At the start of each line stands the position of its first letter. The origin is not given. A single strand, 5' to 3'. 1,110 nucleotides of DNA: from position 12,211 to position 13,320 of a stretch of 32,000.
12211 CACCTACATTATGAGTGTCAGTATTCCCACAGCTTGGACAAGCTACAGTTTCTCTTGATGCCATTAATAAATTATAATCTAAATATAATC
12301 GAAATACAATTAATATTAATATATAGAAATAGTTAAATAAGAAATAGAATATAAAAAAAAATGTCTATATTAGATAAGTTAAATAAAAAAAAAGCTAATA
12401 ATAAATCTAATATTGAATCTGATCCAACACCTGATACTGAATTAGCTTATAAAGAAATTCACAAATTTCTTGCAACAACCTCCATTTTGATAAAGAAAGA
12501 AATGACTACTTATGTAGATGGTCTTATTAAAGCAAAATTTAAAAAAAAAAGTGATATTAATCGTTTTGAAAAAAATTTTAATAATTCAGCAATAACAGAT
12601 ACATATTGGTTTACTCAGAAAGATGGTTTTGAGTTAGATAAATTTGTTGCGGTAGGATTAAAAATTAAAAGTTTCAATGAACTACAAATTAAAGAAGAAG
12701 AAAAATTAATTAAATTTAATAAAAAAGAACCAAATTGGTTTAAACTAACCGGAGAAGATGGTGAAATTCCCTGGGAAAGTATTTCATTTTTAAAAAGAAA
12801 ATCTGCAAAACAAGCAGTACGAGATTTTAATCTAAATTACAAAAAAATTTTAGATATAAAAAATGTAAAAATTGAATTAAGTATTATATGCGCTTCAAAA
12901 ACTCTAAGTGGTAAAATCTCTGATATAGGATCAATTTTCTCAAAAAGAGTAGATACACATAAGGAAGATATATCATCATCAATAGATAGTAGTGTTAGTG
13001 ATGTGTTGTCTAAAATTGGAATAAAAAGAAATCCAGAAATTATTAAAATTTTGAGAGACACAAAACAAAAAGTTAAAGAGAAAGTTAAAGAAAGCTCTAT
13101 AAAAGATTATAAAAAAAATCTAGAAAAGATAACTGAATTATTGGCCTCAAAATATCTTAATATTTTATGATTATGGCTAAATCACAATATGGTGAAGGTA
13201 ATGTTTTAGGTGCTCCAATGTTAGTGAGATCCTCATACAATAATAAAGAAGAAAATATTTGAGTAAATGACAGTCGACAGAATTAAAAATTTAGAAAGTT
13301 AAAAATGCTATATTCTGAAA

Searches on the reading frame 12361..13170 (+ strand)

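Call 27: search_protein_families(library=pfam, proteins=[window:12361-13170:+], max_evalue=0.1)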
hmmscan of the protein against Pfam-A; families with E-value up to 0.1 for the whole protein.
window:12361-13170:+ (269 aa): 3 families
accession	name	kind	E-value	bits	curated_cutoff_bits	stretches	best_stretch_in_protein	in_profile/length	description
PF01407.22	Gemini_AL3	-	0.013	15.8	24.1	1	156-186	49-79/119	Geminivirus AL3 protein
PF05597.16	Phasin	-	0.057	13.9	28.8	0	191-231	71-111/126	Poly(hydroxyalcanoate) granule associated protein (phasin)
PF23295.1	Arm_4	-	0.072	12.8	27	0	194-245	168-220/284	Armadillo-like repeats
